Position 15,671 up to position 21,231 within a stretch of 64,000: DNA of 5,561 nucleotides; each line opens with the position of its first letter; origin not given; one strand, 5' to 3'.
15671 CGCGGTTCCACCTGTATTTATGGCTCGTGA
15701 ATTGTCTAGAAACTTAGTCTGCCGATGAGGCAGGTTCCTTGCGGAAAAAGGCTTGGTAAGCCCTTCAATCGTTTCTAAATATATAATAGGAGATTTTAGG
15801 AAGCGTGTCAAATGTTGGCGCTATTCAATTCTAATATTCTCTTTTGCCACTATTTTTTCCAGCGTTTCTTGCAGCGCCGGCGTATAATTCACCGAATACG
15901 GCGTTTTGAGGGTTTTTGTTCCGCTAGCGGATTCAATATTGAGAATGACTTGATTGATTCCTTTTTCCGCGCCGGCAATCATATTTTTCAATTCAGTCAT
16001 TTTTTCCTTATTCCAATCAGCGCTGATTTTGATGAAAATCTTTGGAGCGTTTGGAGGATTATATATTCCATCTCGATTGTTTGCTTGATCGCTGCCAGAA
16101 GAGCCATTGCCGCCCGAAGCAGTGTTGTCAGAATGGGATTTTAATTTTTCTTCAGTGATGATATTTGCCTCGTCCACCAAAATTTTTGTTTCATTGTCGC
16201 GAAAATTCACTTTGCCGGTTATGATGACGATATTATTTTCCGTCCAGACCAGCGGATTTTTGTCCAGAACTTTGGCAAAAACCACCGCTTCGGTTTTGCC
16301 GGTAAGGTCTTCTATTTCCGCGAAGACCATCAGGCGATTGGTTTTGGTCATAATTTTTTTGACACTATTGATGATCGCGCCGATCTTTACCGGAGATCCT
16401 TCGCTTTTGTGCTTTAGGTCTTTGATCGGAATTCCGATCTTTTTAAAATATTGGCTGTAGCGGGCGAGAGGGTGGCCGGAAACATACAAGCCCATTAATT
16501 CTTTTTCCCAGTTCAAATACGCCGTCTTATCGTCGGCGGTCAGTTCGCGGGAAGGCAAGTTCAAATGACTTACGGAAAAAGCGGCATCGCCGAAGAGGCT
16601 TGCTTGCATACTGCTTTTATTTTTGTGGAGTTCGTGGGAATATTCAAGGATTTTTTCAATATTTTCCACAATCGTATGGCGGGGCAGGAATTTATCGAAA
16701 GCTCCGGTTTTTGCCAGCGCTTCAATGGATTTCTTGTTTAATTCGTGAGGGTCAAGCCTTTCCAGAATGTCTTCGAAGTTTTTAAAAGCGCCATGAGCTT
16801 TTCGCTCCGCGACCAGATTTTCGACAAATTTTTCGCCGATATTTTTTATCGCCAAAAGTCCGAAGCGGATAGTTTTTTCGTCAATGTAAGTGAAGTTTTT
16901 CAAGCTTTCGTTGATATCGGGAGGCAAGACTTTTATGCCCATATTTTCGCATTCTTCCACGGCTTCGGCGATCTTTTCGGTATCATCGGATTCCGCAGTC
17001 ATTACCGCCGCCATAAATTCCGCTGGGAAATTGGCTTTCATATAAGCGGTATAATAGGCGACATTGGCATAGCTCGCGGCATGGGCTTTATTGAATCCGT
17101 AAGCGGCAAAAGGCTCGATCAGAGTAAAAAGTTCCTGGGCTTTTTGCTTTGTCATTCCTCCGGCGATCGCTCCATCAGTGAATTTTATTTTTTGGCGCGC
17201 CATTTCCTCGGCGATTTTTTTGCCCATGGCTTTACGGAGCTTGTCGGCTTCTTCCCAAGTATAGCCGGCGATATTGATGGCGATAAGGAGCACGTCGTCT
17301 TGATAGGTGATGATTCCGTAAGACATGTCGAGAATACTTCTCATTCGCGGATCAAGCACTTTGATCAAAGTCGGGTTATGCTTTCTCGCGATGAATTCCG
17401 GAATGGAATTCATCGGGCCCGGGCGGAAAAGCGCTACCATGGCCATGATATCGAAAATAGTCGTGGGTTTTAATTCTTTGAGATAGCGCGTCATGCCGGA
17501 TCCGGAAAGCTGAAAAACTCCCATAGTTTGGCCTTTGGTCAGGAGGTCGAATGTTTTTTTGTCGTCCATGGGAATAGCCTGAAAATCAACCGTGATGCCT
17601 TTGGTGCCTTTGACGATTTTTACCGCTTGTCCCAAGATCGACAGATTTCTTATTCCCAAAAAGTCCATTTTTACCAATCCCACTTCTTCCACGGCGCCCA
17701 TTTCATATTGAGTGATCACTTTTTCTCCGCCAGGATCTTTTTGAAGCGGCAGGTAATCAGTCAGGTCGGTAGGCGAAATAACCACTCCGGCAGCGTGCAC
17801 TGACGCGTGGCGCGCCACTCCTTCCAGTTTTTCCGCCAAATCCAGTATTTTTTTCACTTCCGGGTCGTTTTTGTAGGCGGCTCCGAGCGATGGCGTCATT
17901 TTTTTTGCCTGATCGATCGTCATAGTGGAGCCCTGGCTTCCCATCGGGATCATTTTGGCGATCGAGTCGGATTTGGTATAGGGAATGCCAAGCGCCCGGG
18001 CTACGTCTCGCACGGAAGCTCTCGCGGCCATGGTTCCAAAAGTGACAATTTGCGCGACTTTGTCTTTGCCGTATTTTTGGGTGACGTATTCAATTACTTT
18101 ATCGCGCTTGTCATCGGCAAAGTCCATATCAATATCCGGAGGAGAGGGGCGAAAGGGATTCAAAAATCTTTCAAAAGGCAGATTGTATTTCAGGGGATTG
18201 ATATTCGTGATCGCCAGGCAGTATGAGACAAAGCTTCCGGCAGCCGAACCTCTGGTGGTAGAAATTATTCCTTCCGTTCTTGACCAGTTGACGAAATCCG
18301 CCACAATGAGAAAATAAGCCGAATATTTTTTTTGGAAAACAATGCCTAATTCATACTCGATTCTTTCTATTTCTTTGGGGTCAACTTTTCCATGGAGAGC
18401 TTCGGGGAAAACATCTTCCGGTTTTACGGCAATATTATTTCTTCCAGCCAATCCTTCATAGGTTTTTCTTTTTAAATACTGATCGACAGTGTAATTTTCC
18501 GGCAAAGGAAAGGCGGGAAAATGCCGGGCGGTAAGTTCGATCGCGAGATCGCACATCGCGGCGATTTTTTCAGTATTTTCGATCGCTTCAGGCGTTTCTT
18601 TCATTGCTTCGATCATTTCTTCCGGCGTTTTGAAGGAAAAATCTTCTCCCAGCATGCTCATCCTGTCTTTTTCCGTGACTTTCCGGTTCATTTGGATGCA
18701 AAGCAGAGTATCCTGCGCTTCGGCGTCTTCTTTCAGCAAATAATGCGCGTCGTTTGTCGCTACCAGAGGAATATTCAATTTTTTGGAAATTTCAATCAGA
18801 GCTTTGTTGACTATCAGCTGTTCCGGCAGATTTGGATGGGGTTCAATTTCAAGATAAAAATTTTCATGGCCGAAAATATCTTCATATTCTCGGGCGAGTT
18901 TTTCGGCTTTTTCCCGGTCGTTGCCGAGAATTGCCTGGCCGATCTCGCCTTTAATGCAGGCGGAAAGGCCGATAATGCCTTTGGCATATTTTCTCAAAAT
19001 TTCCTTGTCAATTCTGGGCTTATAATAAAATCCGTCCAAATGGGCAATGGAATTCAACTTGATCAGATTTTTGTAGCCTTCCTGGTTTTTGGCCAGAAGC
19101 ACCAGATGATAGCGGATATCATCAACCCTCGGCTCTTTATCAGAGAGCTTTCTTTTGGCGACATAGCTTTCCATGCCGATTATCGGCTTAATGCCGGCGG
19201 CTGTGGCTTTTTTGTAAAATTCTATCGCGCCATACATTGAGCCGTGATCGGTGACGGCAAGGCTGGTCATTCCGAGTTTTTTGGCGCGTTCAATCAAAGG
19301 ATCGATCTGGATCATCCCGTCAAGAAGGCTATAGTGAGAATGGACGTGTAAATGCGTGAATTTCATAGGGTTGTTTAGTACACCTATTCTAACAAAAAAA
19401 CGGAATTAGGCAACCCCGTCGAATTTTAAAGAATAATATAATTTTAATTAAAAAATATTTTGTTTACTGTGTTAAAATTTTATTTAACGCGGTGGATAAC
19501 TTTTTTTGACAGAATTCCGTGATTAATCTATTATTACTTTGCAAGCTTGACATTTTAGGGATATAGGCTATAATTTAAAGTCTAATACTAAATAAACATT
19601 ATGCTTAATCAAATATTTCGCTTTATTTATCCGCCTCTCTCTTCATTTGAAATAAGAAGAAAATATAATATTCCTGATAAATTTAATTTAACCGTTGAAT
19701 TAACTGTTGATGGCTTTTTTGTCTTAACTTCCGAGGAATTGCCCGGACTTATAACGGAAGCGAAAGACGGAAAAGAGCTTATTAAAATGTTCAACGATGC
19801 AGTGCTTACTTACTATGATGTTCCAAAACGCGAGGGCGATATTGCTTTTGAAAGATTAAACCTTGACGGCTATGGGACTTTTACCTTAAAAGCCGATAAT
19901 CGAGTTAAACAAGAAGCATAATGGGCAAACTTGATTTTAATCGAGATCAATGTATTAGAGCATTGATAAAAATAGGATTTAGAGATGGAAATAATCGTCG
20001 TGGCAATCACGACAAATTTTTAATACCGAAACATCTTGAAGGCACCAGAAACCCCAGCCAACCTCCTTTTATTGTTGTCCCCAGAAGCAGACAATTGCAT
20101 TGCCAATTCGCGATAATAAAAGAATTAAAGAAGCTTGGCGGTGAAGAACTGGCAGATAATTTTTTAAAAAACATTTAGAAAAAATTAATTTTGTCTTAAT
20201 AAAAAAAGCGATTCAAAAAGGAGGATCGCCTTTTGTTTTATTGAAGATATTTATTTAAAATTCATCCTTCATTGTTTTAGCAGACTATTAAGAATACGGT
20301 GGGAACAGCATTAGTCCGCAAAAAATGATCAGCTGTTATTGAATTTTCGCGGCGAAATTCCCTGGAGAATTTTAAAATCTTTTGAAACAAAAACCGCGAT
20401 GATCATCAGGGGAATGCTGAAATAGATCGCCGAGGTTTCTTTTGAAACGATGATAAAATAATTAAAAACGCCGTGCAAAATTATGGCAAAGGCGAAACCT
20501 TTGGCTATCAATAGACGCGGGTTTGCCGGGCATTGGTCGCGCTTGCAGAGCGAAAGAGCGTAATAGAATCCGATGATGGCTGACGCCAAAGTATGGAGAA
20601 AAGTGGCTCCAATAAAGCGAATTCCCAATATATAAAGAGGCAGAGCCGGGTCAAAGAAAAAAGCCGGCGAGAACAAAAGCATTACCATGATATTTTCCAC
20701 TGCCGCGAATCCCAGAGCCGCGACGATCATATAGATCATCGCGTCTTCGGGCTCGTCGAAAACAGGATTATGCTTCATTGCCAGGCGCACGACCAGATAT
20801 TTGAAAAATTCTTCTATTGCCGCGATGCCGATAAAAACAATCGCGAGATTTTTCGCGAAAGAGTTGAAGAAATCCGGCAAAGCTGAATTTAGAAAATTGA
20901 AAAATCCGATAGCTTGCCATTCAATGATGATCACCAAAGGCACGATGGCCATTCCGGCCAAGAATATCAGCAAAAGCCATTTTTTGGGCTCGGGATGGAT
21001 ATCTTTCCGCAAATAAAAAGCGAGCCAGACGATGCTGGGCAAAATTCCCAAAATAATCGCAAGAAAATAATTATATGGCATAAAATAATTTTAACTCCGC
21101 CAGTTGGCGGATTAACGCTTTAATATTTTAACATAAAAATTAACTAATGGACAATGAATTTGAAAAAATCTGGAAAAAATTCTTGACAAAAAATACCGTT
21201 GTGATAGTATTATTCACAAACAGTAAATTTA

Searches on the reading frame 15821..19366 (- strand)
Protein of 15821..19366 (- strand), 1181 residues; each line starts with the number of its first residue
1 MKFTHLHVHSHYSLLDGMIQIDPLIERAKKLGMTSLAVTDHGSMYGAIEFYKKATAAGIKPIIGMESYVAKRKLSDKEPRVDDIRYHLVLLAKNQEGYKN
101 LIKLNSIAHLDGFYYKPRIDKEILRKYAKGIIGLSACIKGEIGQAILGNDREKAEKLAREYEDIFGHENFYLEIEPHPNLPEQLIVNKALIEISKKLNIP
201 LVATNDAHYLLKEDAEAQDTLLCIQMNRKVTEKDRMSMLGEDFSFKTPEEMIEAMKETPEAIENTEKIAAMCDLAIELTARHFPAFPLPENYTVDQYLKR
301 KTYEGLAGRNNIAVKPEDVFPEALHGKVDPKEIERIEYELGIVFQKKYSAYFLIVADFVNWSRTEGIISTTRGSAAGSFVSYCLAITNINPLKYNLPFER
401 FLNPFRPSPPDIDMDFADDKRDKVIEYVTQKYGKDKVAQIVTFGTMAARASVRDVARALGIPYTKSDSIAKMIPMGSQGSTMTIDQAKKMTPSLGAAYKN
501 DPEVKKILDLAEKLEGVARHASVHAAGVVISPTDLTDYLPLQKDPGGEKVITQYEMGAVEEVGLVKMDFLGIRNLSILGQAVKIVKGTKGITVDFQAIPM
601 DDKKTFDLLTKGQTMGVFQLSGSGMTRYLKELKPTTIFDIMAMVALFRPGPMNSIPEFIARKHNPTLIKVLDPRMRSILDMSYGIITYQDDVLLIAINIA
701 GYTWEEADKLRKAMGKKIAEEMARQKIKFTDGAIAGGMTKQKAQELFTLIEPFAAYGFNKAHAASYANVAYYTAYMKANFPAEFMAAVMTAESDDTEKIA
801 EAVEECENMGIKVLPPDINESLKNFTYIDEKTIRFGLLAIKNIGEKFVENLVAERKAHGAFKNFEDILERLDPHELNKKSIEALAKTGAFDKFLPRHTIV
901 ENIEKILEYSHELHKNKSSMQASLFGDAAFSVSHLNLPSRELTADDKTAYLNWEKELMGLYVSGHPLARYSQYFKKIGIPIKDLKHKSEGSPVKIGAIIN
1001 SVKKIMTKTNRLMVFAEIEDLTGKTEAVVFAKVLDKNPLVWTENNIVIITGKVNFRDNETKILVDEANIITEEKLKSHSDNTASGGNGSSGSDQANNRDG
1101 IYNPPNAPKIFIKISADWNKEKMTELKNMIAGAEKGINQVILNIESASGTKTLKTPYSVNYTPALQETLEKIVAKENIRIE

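Call 72: search_protein_families(library=pfam, proteins=[window:15821-19366:-], max_evalue=0.001)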
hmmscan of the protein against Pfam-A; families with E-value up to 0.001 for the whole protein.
window:15821-19366:- (1181 aa): 6 families
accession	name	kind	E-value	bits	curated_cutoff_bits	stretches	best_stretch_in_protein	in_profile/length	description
PF07733.18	DNA_pol3_alpha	-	4.9e-95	318.5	23.9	1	297-571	2-260/260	Bacterial DNA polymerase III alpha NTPase domain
PF02811.25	PHP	-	1.7e-60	204.5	26.4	1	5-177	1-164/164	PHP domain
PF17657.6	DNA_pol3_finger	-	3.1e-52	176.7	22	1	574-735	1-164/166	Bacterial DNA polymerase III alpha subunit finger domain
PF14579.12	HHH_6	-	1e-27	96.6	25.6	1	810-894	1-84/90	Helix-hairpin-helix motif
PF01336.31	tRNA_anti-codon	-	1.6e-08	34.8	27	1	993-1069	1-74/75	OB-fold nucleic acid binding domain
PF12836.13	HHH_3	-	0.00064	20.2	27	0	839-869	18-48/65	Helix-hairpin-helix motif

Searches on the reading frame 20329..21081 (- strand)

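Call 72: search_protein_families(library=pfam, proteins=[window:20329-21081:-], max_evalue=0.001)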
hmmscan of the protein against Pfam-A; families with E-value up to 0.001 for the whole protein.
window:20329-21081:- (250 aa): 1 family
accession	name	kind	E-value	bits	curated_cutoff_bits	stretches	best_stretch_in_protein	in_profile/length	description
PF13367.11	PrsW-protease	-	5.6e-29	101.5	23.5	1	31-231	1-194/196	PrsW family intramembrane metalloprotease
